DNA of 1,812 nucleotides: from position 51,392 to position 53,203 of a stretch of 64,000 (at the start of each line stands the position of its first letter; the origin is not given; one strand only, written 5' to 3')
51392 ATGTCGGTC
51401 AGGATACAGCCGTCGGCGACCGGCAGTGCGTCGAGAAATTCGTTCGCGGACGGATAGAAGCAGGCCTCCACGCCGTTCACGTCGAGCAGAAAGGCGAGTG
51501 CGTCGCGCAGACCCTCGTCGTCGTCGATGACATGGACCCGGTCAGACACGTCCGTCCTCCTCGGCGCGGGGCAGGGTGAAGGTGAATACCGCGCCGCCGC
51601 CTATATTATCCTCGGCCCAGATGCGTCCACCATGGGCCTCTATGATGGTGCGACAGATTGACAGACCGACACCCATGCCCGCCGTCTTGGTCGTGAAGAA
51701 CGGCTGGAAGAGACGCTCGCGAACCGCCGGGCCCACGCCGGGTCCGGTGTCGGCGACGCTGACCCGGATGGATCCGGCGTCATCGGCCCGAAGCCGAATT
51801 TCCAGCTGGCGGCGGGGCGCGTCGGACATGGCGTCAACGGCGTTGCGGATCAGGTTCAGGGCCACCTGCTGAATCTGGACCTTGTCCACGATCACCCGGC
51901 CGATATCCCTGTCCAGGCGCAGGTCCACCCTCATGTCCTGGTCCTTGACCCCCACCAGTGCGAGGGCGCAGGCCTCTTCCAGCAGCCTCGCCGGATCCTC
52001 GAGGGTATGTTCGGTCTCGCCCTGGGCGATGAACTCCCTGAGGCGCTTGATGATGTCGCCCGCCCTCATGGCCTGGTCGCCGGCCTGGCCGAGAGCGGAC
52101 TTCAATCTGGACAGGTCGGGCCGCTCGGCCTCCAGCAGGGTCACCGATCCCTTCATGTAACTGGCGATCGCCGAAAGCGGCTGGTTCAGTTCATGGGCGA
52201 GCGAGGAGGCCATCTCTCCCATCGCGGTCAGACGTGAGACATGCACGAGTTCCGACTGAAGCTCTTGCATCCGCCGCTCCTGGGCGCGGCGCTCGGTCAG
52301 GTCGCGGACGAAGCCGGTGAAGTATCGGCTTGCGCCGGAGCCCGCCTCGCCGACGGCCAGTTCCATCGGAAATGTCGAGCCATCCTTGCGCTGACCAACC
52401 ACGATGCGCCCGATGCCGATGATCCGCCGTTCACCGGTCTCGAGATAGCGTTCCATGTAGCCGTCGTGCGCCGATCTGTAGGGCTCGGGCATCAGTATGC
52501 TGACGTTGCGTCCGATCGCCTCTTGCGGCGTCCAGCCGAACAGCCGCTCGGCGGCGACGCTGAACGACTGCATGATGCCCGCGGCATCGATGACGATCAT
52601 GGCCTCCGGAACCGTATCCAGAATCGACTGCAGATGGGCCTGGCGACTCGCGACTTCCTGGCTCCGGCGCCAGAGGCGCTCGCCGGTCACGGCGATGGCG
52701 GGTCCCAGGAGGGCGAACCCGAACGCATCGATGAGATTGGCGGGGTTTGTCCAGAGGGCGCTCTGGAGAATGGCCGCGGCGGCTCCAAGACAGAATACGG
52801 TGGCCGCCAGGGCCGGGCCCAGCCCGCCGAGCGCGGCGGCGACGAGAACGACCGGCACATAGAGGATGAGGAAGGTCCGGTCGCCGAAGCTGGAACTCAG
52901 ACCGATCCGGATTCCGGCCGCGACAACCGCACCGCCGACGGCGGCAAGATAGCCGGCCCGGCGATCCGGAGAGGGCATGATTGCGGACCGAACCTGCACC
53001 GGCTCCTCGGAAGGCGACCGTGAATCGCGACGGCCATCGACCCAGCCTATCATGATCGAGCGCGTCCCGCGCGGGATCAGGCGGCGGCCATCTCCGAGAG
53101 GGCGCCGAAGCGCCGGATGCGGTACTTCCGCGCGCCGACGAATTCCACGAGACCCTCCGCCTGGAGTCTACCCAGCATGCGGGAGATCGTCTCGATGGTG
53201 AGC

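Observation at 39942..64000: A 24-kb self-contained hypoxia island: fixK-fixL-fixJ plus 12 FixK boxes and a DosR-like dormancy cargo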

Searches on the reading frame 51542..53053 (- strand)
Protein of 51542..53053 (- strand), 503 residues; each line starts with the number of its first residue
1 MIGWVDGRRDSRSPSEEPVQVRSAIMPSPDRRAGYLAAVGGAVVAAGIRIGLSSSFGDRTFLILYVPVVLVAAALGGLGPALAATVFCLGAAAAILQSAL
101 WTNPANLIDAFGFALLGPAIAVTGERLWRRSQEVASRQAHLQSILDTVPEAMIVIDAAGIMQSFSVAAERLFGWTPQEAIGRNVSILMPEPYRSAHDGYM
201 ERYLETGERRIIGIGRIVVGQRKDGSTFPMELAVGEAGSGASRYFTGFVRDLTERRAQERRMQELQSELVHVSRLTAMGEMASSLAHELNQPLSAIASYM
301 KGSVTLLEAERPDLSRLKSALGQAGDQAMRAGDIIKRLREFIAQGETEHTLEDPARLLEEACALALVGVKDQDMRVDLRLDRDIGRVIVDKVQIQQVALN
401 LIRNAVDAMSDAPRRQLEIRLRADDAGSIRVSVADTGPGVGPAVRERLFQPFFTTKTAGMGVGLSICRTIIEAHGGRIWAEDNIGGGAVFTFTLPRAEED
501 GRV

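Call 8: search_protein_families(library=pfam, proteins=[window:51542-53053:-], max_evalue=0.001)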
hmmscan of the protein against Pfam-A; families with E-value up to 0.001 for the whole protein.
window:51542-53053:- (503 aa): 6 families
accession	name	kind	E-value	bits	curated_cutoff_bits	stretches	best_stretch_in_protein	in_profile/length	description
PF02518.31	HATPase_c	-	8e-28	97.5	26.4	1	390-497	2-110/111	Histidine kinase-, DNA gyrase B-, and HSP90-like ATPase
PF00989.32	PAS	-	3e-19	69.5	22.6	1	140-251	2-112/113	PAS fold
PF13426.13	PAS_9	-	5.1e-08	33.6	27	1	149-254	1-103/103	PAS domain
PF08448.16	PAS_4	-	1.4e-07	32.1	23.1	1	145-256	1-109/110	PAS fold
PF00512.31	HisKA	-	1.4e-06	28.7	26.9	1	278-341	2-60/66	His Kinase A (phospho-acceptor) domain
PF13493.11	DUF4118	-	3.5e-06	27.2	28.4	1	35-135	1-105/107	Domain of unknown function (DUF4118)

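Call 15: find_encoding_contigs(protein=window:51542-53053:-, flank=10000, max_places=6)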
Protein window:51542-53053:- (503 aa): 1 contig read that carries it; 1 place shown.
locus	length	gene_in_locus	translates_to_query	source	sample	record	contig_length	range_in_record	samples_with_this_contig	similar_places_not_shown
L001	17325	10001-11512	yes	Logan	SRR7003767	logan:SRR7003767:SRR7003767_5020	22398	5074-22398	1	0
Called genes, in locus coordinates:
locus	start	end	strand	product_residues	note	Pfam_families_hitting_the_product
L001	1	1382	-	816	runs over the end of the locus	PF01326:PPDK_N, PF00391:PEP-utilizers, PF02896:PEP-utilizers_C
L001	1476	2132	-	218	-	PF00156:Pribosyltran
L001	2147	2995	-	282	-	PF00582:Usp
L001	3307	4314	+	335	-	PF08240:ADH_N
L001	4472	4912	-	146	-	PF10116:Host_attach, PF18856:baeRF_family12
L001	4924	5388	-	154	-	PF00011:HSP20, PF17886:ArsA_HSP20 (weak)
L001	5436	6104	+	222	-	-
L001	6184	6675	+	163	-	PF00293:NUDIX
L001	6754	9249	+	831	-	PF00690:Cation_ATPase_N, PF00122:E1-E2_ATPase, PF00702:Hydrolase, PF00689:Cation_ATPase_C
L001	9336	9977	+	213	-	PF00027:cNMP_binding, PF13545:HTH_Crp_2, PF25213:HVO_A0261_N (faint), PF00325:Crp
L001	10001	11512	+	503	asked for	PF13493:DUF4118 (weak), PF00989:PAS, PF08448:PAS_4 (weak), PF13426:PAS_9, PF00512:HisKA (weak), PF02518:HATPase_c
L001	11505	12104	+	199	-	PF00072:Response_reg, PF08281:Sigma70_r4_2 (weak), PF00196:GerE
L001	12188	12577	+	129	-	PF00072:Response_reg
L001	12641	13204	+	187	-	-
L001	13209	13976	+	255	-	PF00106:adh_short, PF08659:KR, PF23441:SDR, PF13561:adh_short_C2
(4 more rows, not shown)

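Call 16: find_related_loci(query=window:51542-53053:-, collection=genome_contigs, flank=10000)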
Query window:51542-53053:- (503 aa) in genome_contigs; peptide patterns used: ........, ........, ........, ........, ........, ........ (x = any residue, [..] = any of these).
511 stretches matched a pattern; 401 encode a relative of the query (tblastn E <= 1e-3); the best 80 are kept; 80 distinct loci.
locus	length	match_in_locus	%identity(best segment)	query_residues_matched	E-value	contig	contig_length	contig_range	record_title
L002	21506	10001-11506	76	1-502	0e+0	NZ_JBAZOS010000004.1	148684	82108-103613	MAG: Brevundimonas sp. isolate SO_2017_SWC_11 scaffold_133_c1_LP-4_2017, whole genome shotgun sequence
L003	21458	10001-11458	78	18-503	0e+0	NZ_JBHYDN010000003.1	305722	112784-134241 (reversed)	MAG: Brevundimonas sp. isolate CCAP1437_1_bin-001 CCAP1437_1_bin-001_c3, whole genome shotgun sequence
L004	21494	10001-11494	76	10-501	0e+0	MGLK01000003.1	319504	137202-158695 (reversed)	MAG: Caulobacterales bacterium RIFCSPHIGHO2_01_FULL_70_19 rifcsphigho2_01_scaffold_111, whole genome shotgun sequence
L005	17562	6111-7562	76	19-502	0e+0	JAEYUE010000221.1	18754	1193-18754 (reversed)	MAG: Proteobacteria bacterium isolate OH_CBlB_159 k127_1797274, whole genome shotgun sequence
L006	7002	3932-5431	76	5-502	0e+0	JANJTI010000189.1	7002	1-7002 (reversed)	MAG: Brevundimonas sp. isolate RX1_metabat.bin.44 RX1_k141_803296, whole genome shotgun sequence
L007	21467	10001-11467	74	12-500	0e+0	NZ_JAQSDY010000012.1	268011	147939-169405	MAG: Brevundimonas sp. isolate D1-2020 MAG003 NODE_26_length_268011_cov_142.238144, whole genome shotgun sequence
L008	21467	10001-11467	75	13-501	0e+0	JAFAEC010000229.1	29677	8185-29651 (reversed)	MAG: Proteobacteria bacterium isolate OH_SBlB_111 k127_385838, whole genome shotgun sequence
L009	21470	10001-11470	75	12-501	0e+0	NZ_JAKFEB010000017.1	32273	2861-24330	MAG: Brevundimonas sp. isolate LC062 contig-124_793, whole genome shotgun sequence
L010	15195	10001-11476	75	12-502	0e+0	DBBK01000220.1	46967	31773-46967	MAG TPA_asm: Brevundimonas sp. UBA986 UBA986_contig_56576, whole genome shotgun sequence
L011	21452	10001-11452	76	15-498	0e+0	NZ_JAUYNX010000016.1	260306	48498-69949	MAG: Brevundimonas sp. isolate C4_concoct.bin.47 C4_k141_469876, whole genome shotgun sequence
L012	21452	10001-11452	74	15-498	0e+0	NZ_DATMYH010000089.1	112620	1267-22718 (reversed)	MAG: Brevundimonas sp. isolate SMAG_U13141 k141_7046, whole genome shotgun sequence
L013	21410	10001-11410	74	31-500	0e+0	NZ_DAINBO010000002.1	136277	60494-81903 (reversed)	MAG: Brevundimonas sp. isolate CTOTU24492 NODE_125_length_136277_cov_15.863172, whole genome shotgun sequence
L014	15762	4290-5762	71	8-500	0e+0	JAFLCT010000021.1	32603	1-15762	MAG: Caulobacterales bacterium isolate UWPOB_CAULO1 gnl_X_HNLCDJCF_21, whole genome shotgun sequence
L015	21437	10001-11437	69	22-500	0e+0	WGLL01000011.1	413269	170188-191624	MAG: Caulobacter sp. isolate RI_161 c_000000118133, whole genome shotgun sequence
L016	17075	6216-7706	66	12-502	0e+0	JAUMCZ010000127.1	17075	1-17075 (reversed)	MAG: Caulobacter sp. isolate G_CAUL NODE_3304_length_17075_cov_5.512804, whole genome shotgun sequence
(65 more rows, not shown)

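Call 22: search_solved_structures(query=window:51542-53053:-, show_alignments=2, max_evalue=1e-10)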
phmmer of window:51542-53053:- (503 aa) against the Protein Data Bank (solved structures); distinct sequences matched with E-value up to 1e-10: 41.
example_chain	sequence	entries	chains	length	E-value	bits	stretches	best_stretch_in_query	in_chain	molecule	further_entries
8a7f_A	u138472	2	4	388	1.4e-87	297.9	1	165-499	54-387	Putative Sensory box protein,Sensor protein FixL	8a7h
8a3u_A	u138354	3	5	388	1.8e-87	297.5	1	166-499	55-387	Putative Sensory box protein,Sensor protein FixL | Putative Sensory box protein,Putative Sensory box protein,Sensor protein FixL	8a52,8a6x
4gcz_A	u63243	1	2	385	4.2e-87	296.3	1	170-500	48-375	Blue-light photoreceptor, Sensor protein fixL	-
8js5_A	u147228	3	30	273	1.3e-52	182.6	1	134-270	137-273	Sensor protein FixL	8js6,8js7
1dp6_A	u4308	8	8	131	1.5e-50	175.7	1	137-266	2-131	FIXL PROTEIN | SENSOR PROTEIN FIXL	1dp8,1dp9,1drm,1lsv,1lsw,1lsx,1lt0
1y28_A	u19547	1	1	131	1e-49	173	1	137-266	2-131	Sensor protein fixL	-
2cmn_A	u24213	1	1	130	1.5e-49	172.4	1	137-266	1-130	SENSOR PROTEIN FIXL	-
1d06_A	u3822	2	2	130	7.6e-47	163.5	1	130-253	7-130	nitrogen fixation regulatory protein fixL | FIXL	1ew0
1xj4_A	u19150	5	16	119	1.3e-45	159.4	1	147-265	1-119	Sensor protein fixL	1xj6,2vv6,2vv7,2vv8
1xj2_A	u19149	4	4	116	1e-43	153.2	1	150-265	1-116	Sensor protein fixL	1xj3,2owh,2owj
3a0r_A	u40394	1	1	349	9.5e-35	123.6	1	266-499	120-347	Sensor protein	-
3a0t_A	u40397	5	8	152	7.7e-26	94.3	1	370-499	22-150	Sensor protein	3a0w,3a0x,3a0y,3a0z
9jfj_A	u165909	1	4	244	7e-24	87.8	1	260-495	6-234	Sensor histidine kinase ZraS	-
5uht_A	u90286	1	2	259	5.9e-22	81.5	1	268-502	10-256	Sensor histidine kinase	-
6azr_A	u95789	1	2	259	6e-22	81.5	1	268-502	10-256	Sensor histidine kinase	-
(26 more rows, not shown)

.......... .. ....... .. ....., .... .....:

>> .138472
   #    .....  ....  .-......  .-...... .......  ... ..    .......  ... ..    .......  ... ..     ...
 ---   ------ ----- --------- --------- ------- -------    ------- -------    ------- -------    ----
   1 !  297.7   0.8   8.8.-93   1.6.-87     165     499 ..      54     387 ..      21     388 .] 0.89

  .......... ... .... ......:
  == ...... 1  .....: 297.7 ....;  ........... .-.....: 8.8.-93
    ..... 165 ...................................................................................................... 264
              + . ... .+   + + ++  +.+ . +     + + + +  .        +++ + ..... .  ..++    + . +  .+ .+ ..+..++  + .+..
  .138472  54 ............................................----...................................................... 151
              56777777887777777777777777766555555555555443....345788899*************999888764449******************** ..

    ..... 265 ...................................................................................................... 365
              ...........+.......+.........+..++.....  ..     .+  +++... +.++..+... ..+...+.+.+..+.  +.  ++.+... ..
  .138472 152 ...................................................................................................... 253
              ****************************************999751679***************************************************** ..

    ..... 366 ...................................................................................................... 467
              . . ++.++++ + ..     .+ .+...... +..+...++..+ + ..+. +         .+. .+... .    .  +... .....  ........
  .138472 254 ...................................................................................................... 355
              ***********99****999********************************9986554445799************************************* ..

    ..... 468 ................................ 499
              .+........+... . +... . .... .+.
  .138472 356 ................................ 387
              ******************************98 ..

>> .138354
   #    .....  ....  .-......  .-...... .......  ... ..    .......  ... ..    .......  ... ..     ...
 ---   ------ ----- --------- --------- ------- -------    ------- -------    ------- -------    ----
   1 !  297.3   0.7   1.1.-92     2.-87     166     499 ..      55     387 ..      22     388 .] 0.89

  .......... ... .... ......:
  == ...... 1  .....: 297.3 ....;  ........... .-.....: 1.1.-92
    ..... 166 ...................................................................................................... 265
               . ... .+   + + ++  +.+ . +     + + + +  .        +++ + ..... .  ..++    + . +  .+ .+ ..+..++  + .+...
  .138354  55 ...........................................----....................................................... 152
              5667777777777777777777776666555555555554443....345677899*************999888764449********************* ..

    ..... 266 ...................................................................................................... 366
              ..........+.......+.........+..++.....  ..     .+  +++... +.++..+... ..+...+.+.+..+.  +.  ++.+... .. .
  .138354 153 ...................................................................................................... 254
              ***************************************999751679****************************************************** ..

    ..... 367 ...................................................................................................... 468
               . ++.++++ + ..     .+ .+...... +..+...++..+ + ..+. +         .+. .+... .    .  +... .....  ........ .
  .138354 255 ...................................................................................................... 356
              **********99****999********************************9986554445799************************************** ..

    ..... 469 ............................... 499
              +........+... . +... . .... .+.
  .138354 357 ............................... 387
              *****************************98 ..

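Call 52: search_dna_similar(query=window:51542-53053:-, collection=plasmids, mode=protein, max_rows=25, max_evalue=1e-40)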
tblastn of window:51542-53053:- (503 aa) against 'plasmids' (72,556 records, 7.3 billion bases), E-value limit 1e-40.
Records with a match: 437; places in all: 554; records where one place covers at least 80% of the query: 15.
Best place of each record, by identity: 60-80% 7; <60% 430.
By first word of the organism name: Rhizobium 173; Sinorhizobium 83; Sphingobium 38; Agrobacterium 25; Azospirillum 12; Bradyrhizobium 12; Paraburkholderia 12; Sphingomonas 10; Novosphingobium 8; Mesorhizobium 5; and 33 more.
By predicted mobility (MOB-suite, as given by PLSDB): conjugative 210; non-mobilizable 183; mobilizable 44.
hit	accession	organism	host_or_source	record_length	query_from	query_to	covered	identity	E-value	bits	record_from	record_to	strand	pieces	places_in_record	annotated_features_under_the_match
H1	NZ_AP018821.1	Sphingomonas bisphenolicum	-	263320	106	501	79%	61.7%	2e-134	436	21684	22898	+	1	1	PAS domain S-box protein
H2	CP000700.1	Rhizorhabdus wittichii RW1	-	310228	106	501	79%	61.2%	8e-133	432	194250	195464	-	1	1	PAS/PAC sensor signal transduction histidine kinase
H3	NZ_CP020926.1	Sphingobium yanoikuyae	soil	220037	106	501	79%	61.0%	4e-133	432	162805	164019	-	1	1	PAS domain S-box protein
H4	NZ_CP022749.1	Sphingobium xenophagum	cell culture,electronic ...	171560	106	501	79%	61.0%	1e-132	431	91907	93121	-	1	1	PAS domain S-box protein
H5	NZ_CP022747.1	Sphingobium xenophagum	cell culture,electronic ...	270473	106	501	79%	61.0%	1e-132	431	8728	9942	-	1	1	PAS domain S-box protein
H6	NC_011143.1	Phenylobacterium zucineum HLK1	-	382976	100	497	79%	59.8%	6e-127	415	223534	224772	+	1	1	PAS domain S-box protein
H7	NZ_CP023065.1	Sinorhizobium sp. CCBAU 05631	G.max,nodule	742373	30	495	93%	48.3%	6e-104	348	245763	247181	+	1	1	fixL: PAS domain-containing sensor histidine kinase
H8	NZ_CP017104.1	Rhizobium gallicum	Phaseolus vulgaris,Whole ...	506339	33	502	93%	47.8%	2e-105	352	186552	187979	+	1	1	fixL: PAS domain-containing sensor histidine kinase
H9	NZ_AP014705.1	Methylobacterium aquaticum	-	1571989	129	494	73%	60.3%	2e-117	387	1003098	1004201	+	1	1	none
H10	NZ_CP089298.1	Methylobacterium currus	Solanum lycopersicum,single cell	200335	127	494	73%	59.3%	5e-117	386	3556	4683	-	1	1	PAS domain S-box protein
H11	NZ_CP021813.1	Sinorhizobium meliloti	Medicago truncatula,Single Cell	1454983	35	495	92%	47.0%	7e-98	331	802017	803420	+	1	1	none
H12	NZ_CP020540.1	Sphingobium herbicidovorans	cell culture,soil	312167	159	500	68%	63.4%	7e-115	380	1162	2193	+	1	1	ATP-binding protein | hypothetical protein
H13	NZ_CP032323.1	Azospirillum argentinense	soil sample,Agricultural field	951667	129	500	74%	57.6%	1e-110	368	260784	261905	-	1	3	PAS domain-containing sensor histidine kinase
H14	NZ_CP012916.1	Azospirillum brasilense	Digitaria eriantha,microbe,root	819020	129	500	74%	57.6%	5e-110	366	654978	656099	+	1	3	PAS domain-containing sensor histidine kinase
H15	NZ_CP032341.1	Azospirillum brasilense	soil sample,Agricultural field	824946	129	500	74%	57.6%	5e-110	366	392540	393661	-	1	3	PAS domain-containing sensor histidine kinase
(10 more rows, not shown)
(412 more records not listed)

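Call 53: get_annotated_region(hit=H2, flank=20000)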
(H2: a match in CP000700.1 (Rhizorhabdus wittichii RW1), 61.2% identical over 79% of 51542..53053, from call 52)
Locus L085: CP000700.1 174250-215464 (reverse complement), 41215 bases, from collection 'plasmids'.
description: Sphingomonas wittichii RW1 plasmid pSWIT01, complete sequence
organism: Rhizorhabdus wittichii RW1 (NCBI taxid 392499)
taxonomy: Bacteria; Pseudomonadota; Alphaproteobacteria; Sphingomonadales; Sphingomonadaceae; Rhizorhabdus; Rhizorhabdus wittichii; Rhizorhabdus wittichii RW1
host: -; source: -; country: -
typing (MOB-suite, as given by PLSDB): conjugative; replicon rep_cluster_728; relaxase MOBF,MOBF; mating-pair formation MPF_F
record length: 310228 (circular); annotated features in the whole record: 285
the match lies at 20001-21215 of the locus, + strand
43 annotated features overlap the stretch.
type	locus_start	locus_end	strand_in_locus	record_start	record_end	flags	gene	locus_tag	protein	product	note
CDS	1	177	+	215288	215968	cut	-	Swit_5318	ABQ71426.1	conserved hypothetical protein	-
CDS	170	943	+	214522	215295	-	-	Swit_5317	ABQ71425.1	RES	-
CDS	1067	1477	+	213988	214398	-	-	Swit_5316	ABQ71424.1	hypothetical protein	-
CDS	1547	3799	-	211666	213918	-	-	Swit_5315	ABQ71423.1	xanthine dehydrogenase, molybdenum binding subunit apoprotein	-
CDS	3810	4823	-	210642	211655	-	-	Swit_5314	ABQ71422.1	molybdopterin dehydrogenase, FAD-binding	-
CDS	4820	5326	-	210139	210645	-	-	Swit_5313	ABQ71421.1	(2Fe-2S)-binding domain protein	-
CDS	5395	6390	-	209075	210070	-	-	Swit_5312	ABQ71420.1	short-chain dehydrogenase/reductase SDR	-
CDS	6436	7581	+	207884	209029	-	-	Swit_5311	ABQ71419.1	catalase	-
CDS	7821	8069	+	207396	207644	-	-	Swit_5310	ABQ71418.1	hypothetical protein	-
CDS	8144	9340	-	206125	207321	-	-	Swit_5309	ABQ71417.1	acetyl-CoA acetyltransferase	-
CDS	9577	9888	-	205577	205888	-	-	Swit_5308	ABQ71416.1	hypothetical protein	-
CDS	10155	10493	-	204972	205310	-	-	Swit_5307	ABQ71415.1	hypothetical protein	-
CDS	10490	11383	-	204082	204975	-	-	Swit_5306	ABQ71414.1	heat shock protein DnaJ domain protein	-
CDS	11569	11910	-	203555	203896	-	-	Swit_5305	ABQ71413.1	camphor resistance protein CrcB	-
CDS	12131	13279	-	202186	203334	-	-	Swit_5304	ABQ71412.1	transcriptional regulator, CadC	-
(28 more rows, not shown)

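Call 54: get_annotated_region(hit=H6, flank=20000)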
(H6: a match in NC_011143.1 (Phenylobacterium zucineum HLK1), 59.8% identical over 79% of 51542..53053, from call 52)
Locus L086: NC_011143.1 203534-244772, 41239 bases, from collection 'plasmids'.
description: Phenylobacterium zucineum HLK1 plasmid unnamed, complete sequence
organism: Phenylobacterium zucineum HLK1 (NCBI taxid 450851)
taxonomy: Bacteria; Pseudomonadota; Alphaproteobacteria; Caulobacterales; Caulobacteraceae; Phenylobacterium; Phenylobacterium zucineum; Phenylobacterium zucineum HLK1
host: -; source: -; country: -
typing (MOB-suite, as given by PLSDB): conjugative; replicon rep_cluster_534; relaxase MOBP; mating-pair formation MPF_T
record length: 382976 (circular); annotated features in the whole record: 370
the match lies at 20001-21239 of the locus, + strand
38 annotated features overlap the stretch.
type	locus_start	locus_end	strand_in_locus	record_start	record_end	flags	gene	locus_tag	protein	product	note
CDS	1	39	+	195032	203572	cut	-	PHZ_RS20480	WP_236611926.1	glucoamylase family protein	-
CDS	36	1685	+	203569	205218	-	-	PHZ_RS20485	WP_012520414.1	phosphoglucomutase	-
CDS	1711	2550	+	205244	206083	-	-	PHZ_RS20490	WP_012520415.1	universal stress protein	-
CDS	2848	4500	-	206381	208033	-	-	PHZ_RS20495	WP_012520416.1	isovaleryl-CoA dehydrogenase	-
CDS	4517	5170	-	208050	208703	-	-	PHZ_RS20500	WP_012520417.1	sigma-70 family RNA polymerase sigma factor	GO:0006352 - DNA-templated transcription initiation [Evidence IEA]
CDS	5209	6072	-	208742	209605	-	-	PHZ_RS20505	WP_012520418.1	universal stress protein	-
CDS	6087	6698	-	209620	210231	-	-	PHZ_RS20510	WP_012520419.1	general stress protein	-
CDS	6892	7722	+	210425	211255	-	-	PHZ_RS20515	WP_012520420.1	universal stress protein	-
CDS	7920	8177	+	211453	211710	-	-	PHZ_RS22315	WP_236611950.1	cation transporter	-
CDS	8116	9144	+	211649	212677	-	-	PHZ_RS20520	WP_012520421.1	IS110 family transposase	-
CDS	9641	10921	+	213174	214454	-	-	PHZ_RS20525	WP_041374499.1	divalent metal cation transporter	-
CDS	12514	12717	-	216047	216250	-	-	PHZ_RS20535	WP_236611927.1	biotin/lipoyl-containing protein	-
CDS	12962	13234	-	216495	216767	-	-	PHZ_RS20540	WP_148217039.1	hypothetical protein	-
CDS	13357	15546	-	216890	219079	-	gnd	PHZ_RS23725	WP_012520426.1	phosphogluconate dehydrogenase (NAD(+)-dependent, decarboxylating)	GO:0006098 - pentose-phosphate shunt [Evidence IEA]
CDS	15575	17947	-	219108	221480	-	-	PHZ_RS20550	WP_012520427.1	D-xylulose 5-phosphate/D-fructose 6-phosphate phosphoketolase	-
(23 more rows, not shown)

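Call 56: get_annotated_region(hit=H11, flank=20000)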
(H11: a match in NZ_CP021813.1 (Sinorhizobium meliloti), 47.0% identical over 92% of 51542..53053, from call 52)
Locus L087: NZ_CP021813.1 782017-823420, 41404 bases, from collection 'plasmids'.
description: Sinorhizobium meliloti strain M270 plasmid psymA, complete sequence
organism: Sinorhizobium meliloti (NCBI taxid 382)
taxonomy: Bacteria; Pseudomonadota; Alphaproteobacteria; Hyphomicrobiales; Rhizobiaceae; Sinorhizobium; Sinorhizobium meliloti
host: -; source: Medicago truncatula,Single Cell; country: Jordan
typing (MOB-suite, as given by PLSDB): conjugative; relaxase MOBQ; mating-pair formation MPF_T
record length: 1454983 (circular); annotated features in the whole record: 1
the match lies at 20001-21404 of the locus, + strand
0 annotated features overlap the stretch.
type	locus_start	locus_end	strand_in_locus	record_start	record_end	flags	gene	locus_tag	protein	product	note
